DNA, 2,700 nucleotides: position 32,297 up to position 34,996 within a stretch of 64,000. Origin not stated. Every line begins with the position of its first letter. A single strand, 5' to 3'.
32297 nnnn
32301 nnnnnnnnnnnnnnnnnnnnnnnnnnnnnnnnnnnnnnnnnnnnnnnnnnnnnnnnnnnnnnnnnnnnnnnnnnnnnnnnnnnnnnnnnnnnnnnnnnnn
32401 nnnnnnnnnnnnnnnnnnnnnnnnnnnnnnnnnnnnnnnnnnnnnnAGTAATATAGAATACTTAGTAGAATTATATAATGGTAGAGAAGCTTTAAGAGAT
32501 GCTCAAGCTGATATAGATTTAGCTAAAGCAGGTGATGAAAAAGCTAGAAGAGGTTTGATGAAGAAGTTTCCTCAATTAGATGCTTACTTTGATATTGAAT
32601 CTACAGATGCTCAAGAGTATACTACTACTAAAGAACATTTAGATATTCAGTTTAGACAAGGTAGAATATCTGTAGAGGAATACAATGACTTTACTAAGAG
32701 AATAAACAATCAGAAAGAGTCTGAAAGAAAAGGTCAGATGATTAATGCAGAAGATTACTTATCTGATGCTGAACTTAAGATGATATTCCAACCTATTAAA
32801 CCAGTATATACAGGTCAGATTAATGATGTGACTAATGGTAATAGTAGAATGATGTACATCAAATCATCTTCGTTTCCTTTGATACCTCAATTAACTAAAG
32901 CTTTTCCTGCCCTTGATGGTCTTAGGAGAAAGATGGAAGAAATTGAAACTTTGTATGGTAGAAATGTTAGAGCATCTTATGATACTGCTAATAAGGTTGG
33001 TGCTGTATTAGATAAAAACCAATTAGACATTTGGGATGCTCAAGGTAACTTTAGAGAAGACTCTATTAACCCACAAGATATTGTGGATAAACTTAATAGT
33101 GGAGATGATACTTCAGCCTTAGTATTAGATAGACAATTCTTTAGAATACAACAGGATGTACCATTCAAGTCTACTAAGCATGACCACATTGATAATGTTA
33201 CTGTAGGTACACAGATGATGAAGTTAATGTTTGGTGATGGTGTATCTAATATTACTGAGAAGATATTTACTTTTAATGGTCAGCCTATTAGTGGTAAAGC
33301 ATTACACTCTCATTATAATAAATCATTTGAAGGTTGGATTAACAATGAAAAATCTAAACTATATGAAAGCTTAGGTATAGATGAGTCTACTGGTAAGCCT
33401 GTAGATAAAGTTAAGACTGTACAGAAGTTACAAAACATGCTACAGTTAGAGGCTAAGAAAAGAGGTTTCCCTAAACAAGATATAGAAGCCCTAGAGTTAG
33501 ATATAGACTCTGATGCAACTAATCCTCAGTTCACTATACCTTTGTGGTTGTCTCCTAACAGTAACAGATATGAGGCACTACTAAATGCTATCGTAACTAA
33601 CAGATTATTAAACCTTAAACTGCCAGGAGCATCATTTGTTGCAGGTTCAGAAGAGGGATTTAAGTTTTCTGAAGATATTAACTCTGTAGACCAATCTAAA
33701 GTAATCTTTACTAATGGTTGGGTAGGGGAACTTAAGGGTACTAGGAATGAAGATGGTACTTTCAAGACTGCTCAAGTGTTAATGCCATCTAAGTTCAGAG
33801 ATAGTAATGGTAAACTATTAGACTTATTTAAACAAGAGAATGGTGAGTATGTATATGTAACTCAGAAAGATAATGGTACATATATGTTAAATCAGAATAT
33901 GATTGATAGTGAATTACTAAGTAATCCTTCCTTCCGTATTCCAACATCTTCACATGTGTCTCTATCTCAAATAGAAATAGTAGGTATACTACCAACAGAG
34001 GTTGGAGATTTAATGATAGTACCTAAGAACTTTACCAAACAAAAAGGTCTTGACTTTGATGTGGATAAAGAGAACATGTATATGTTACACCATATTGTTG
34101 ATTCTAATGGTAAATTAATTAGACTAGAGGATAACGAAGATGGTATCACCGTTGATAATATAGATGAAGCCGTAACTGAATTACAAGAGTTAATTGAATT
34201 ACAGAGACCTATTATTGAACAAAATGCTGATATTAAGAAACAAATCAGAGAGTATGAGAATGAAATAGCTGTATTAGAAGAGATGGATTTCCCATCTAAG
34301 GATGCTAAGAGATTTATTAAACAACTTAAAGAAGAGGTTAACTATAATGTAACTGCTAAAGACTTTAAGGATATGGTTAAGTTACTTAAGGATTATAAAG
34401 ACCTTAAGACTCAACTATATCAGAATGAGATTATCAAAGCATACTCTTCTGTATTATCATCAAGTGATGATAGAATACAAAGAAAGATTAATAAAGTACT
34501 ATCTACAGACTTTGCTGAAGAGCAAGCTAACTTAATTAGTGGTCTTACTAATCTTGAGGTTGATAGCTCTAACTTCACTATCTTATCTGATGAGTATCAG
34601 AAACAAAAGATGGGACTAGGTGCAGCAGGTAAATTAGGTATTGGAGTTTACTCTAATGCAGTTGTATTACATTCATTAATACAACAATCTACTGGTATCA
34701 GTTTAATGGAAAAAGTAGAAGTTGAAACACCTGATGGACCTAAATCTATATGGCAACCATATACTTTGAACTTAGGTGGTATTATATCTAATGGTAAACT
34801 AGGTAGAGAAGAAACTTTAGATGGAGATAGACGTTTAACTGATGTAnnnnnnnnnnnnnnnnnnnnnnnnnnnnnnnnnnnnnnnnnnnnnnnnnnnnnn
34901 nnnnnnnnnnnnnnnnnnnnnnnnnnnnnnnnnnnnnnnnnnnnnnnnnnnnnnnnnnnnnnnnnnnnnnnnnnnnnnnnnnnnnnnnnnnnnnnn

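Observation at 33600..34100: Beta-prime-like double-psi beta-barrel with DFDVD metal motif inside the 4207-aa virion-block protein: candidate single-chain two-barrel virion RNA polymerase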

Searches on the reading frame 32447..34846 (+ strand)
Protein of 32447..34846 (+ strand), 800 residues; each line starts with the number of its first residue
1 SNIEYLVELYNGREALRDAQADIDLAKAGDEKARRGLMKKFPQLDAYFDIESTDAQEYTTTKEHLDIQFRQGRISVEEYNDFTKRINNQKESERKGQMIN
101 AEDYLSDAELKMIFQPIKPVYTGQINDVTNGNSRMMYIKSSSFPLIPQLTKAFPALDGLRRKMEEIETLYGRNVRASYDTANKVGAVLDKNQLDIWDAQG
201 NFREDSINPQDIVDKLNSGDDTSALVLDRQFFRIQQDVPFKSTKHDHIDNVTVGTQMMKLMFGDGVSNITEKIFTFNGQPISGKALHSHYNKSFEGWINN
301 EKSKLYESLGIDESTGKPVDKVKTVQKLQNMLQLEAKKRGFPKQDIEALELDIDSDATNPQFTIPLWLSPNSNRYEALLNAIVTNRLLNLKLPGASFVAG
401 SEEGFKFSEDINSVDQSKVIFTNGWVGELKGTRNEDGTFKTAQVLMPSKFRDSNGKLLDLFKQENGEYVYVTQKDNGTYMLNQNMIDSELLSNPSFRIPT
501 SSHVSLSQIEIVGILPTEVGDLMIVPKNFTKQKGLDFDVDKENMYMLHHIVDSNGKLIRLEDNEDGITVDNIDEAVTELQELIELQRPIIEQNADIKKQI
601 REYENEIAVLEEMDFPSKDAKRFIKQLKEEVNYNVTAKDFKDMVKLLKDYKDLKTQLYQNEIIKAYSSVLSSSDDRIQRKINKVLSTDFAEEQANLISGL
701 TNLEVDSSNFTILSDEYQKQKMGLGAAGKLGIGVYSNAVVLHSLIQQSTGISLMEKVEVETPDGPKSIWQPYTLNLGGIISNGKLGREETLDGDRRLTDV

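Call 7: search_dna_similar(query=window:32447-34846:+, collection=phages, mode=protein, max_rows=40)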
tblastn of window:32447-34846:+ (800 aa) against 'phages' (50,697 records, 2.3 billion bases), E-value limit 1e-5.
Records with a match: 105; places in all: 105; records where one place covers at least 80% of the query: 33.
Best place of each record, by identity: <60% 105.
By first word of the organism name: uncultured 35; Flavobacterium 29; Bacteroides 29; Bacteriophage 3; Cellulophaga 2; Caudoviricetes 2; Dulem 2; Kehishuvirus 1; bajarodcaudo 1; crAssphage 1.
By host as written in the record: - 40; Bacteroides intestinalis DSM 108646 25; Flavobacterium psychrophilum 950106-1/1 12; Flavobacterium psychrophilum strain FPS-D10 3; Flavobacterium psychrophilum 020612-2/1 3; Bacteroides cellulosilyticus 3; Flavobacterium psychrophilum FPS-D15 2; Flavobacterium psychrophilum FPS-D10 2; and 11 more.
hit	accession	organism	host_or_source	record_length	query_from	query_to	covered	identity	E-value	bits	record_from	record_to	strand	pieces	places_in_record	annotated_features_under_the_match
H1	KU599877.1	Flavobacterium phage Fpv1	Flavobacterium psychrophilum 950106-1/1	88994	2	786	98%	40.0%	2e-164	534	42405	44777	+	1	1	structural protein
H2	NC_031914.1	Flavobacterium phage Fpv1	Flavobacterium psychrophilum 950106-1/1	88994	2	786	98%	40.0%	2e-164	534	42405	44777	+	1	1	virion structural protein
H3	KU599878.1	Flavobacterium phage Fpv2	Flavobacterium psychrophilum 950106-1/1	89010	2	786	98%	40.0%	2e-164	534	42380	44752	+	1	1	structural protein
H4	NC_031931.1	Flavobacterium phage Fpv2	Flavobacterium psychrophilum 950106-1/1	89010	2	786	98%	40.0%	2e-164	534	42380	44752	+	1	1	virion structural protein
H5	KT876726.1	Flavobacterium phage FpV21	Flavobacterium psychrophilum 950106-1/1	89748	2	786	98%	40.0%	2e-164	534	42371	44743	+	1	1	structural protein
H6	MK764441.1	Flavobacterium phage FPSV-F12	Flavobacterium psychrophilum 950106-1/1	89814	2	786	98%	40.0%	2e-164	534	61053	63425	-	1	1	structural protein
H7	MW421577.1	Flavobacterium phage FPSV-S30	Flavobacterium psychrophilum strain ...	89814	2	786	98%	40.0%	2e-164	534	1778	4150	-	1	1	record has no annotation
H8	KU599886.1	Flavobacterium phage Fpv20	Flavobacterium psychrophilum 950106-1/1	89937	2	786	98%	40.0%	2e-164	534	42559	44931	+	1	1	structural protein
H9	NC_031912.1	Flavobacterium phage Fpv20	Flavobacterium psychrophilum 950106-1/1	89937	2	786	98%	40.0%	2e-164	534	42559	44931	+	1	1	virion structural protein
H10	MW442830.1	Flavobacterium phage FPSV-D18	Flavobacterium psychrophilum FPS-D8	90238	2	786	98%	40.0%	2e-164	534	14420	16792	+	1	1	record has no annotation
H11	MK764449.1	Flavobacterium phage FPSV-S29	Flavobacterium psychrophilum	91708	2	786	98%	39.8%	8e-164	532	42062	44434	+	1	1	structural protein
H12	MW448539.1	Flavobacterium phage FPSV-D24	Flavobacterium psychrophilum strain ...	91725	2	786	98%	39.8%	8e-164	532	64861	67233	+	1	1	record has no annotation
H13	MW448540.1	Flavobacterium phage FPSV-D25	Flavobacterium psychrophilum strain ...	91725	2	786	98%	39.8%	8e-164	532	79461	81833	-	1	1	record has no annotation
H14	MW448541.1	Flavobacterium phage FPSV-D27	Flavobacterium psychrophilum strain ...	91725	2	786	98%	39.8%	8e-164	532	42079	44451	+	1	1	record has no annotation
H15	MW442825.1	Flavobacterium phage FPSV-D5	Flavobacterium psychrophilum FPS-D15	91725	2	786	98%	39.8%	8e-164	532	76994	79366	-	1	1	record has no annotation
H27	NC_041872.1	Flavobacterium phage FpV4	Flavobacterium psychrophilum 950106-1/1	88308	2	786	98%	39.8%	5e-164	533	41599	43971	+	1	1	virion structural protein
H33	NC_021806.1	Cellulophaga phage phi14:2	Cellulophaga baltica #14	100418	44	753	89%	22.8%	4e-13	80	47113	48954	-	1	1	g066: Catalytic RNA polymerase subunit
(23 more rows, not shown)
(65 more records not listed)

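Call 9: get_annotated_region(hit=H33, flank=12000)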
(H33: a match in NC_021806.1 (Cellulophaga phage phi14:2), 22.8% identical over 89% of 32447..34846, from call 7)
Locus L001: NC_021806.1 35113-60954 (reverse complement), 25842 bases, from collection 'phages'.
description: Cellulophaga phage phi14:2, complete genome.
organism: Cellulophaga phage phi14:2 (NCBI taxid 1327990)
taxonomy: Viruses; Duplodnaviria; Heunggongvirae; Uroviricota; Caudoviricetes; Crassvirales; Steigviridae; Asinivirinae; Akihdevirus; Akihdevirus balticus
host: Cellulophaga baltica #14; source: seawater; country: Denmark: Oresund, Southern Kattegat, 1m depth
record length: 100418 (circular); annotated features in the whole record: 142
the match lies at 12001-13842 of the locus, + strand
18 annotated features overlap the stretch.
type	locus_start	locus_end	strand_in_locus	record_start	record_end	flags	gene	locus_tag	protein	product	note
CDS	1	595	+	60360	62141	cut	g070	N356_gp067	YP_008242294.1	tail protein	annotation based on experimental MS/MS proteomics analysis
CDS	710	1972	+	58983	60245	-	g069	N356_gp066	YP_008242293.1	structural protein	annotation based on experimental MS/MS proteomics analysis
misc_feature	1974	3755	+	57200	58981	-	-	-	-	-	This is the location of an original feature which has been updated as of June 15 2020; g068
CDS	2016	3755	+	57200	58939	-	g068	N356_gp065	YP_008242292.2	structural protein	annotation based on experimental MS/MS proteomics analysis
CDS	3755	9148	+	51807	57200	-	g067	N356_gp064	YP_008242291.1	virion structural protein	annotation based on experimental MS/MS proteomics analysis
CDS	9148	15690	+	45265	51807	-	g066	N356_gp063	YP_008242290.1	Catalytic RNA polymerase subunit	annotation based on experimental MS/MS proteomics analysis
CDS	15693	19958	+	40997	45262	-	g065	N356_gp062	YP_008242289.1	RNA polymerase accociated protein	annotation based on experimental MS/MS proteomics analysis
CDS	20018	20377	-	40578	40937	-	g064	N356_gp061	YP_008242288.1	hypothetical protein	-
CDS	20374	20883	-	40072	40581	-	g063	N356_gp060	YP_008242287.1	metallophosphatase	annotation based on sequence similarity to NCBI AFC21710, CDD cl13995, and Pfam PF12850.2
CDS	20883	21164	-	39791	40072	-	-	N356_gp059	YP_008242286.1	hypothetical protein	-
CDS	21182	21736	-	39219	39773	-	g061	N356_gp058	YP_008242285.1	hypothetical protein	-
CDS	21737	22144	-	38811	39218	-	g060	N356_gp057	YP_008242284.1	phosphoheptose isomerase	-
CDS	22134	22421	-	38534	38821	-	g059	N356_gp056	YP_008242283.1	hypothetical protein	-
CDS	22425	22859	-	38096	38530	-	g058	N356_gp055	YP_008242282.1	hypothetical protein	-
CDS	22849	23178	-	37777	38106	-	g057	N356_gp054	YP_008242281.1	dATP / dGTP pyrophosphohydrolase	-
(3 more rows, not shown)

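Call 10: get_annotated_region(hit=H27, flank=15000)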
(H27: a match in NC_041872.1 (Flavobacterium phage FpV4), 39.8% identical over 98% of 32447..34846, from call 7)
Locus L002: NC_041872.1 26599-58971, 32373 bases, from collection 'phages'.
description: Flavobacterium phage FpV4, complete genome.
organism: Flavobacterium phage FpV4 (NCBI taxid 1740108)
taxonomy: Viruses; Duplodnaviria; Heunggongvirae; Uroviricota; Caudoviricetes; Fipvunavirus; Fipvunavirus Fpv4
host: Flavobacterium psychrophilum 950106-1/1; source: -; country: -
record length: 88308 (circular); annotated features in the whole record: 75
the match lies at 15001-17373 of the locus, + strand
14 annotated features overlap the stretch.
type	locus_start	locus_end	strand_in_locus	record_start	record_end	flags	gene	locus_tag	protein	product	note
CDS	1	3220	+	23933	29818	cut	-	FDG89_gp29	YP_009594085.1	virion structural protein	-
CDS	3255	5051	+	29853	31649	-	-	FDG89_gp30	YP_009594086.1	hypothetical protein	-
CDS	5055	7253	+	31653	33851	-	-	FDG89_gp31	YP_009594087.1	hypothetical protein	-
CDS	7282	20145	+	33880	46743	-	-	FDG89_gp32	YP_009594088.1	virion structural protein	-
CDS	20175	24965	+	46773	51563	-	-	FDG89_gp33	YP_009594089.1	hypothetical protein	-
CDS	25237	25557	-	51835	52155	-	-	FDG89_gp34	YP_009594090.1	hypothetical protein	-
CDS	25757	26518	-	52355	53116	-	-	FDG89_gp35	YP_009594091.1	hypothetical protein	-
CDS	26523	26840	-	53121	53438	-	-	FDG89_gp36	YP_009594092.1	hypothetical protein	-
CDS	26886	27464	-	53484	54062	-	-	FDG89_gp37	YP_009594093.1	MazG-like pyrophosphatase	-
CDS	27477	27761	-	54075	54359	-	-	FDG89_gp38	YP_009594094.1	hypothetical protein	-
CDS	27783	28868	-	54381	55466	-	-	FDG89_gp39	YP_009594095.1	thymidylate synthase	-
CDS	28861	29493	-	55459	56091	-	-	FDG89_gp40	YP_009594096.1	HNH endonuclease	-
CDS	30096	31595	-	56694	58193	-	-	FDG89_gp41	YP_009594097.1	DNA helicase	-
CDS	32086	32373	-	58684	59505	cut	-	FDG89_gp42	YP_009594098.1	hypothetical protein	-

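Call 44: search_protein_families(library=phrogs, proteins=[L001:3755-9148:+, L001:9148-15690:+, L001:15693-19958:+, L001:2016-3755:+, L001:710-1972:+], max_evalue=0.001)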
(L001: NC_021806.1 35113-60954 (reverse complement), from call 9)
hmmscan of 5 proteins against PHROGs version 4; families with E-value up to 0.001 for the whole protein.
L001:3755-9148:+ (1797 aa): 0 families

L001:9148-15690:+ (2180 aa): 0 families

L001:15693-19958:+ (1421 aa): 1 family
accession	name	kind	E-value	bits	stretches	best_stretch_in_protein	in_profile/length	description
phrog_37402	-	unknown function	5.4e-06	24.7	1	209-310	1460-1555/2639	-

L001:2016-3755:+ (579 aa): 0 families

L001:710-1972:+ (420 aa): 0 families

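Call 64: search_dna_similar(query=L001:3755-9145:+, collection=phages, mode=protein, max_rows=30, rows=spread, max_evalue=0.001)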
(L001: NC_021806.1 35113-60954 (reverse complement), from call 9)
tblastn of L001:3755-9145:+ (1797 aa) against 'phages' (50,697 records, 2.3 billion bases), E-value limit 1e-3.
Records with a match: 13; places in all: 13; records where one place covers at least 80% of the query: 2.
Best place of each record, by identity: >=99% 2; 80-90% 4; <60% 7.
By first word of the organism name: Cellulophaga 13.
By host as written in the record: Cellulophaga baltica #13 3; Cellulophaga baltica #14 2; Cellulophaga baltica NN016046 2; Cellulophaga baltica #18 2; Cellulophaga baltica #4 2; Cellulophaga baltica #17 2.
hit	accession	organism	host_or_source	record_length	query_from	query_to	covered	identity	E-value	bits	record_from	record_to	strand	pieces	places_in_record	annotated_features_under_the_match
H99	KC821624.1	Cellulophaga phage phi14:2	Cellulophaga baltica #14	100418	1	1797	100%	100.0%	0e+0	3362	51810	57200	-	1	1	structural protein (x2)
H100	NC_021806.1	Cellulophaga phage phi14:2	Cellulophaga baltica #14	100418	1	1797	100%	100.0%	0e+0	3362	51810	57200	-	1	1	g067: virion structural protein | This is the location of an original feature which has been updated as ... | g068: structural protein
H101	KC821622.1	Cellulophaga phage phi46:3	Cellulophaga baltica NN016046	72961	1544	1682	8%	81.4%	6e-59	232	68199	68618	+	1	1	hypothetical protein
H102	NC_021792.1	Cellulophaga phage phi46:3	Cellulophaga baltica NN016046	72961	1544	1682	8%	81.4%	6e-59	232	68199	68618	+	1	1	virion structural protein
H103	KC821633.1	Cellulophaga phage phi13:2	Cellulophaga baltica #13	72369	1544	1682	8%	80.7%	2e-58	230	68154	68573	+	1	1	hypothetical protein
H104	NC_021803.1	Cellulophaga phage phi13:2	Cellulophaga baltica #13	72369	1544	1682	8%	80.7%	2e-58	230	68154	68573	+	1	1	virion structural protein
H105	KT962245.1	Cellulophaga phage phi4:1_13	Cellulophaga baltica #13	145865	1394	1464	4%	42.3%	2e-6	59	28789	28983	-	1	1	structural protein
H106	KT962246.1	Cellulophaga phage phi4:1_18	Cellulophaga baltica #18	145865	1394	1464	4%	42.3%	2e-6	59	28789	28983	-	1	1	structural protein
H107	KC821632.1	Cellulophaga phage phi4:1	Cellulophaga baltica #4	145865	1394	1464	4%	42.3%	2e-6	59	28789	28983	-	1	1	structural protein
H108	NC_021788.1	Cellulophaga phage phi4:1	Cellulophaga baltica #4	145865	1394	1464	4%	42.3%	2e-6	59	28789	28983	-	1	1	structural protein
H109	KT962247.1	Cellulophaga phage phi17:2_18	Cellulophaga baltica #18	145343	1394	1464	4%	42.3%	2e-6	59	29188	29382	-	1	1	structural protein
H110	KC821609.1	Cellulophaga phage phi17:2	Cellulophaga baltica #17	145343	1394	1464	4%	42.3%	2e-6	59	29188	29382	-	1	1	structural protein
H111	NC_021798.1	Cellulophaga phage phi17:2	Cellulophaga baltica #17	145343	1394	1464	4%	42.3%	2e-6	59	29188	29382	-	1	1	structural protein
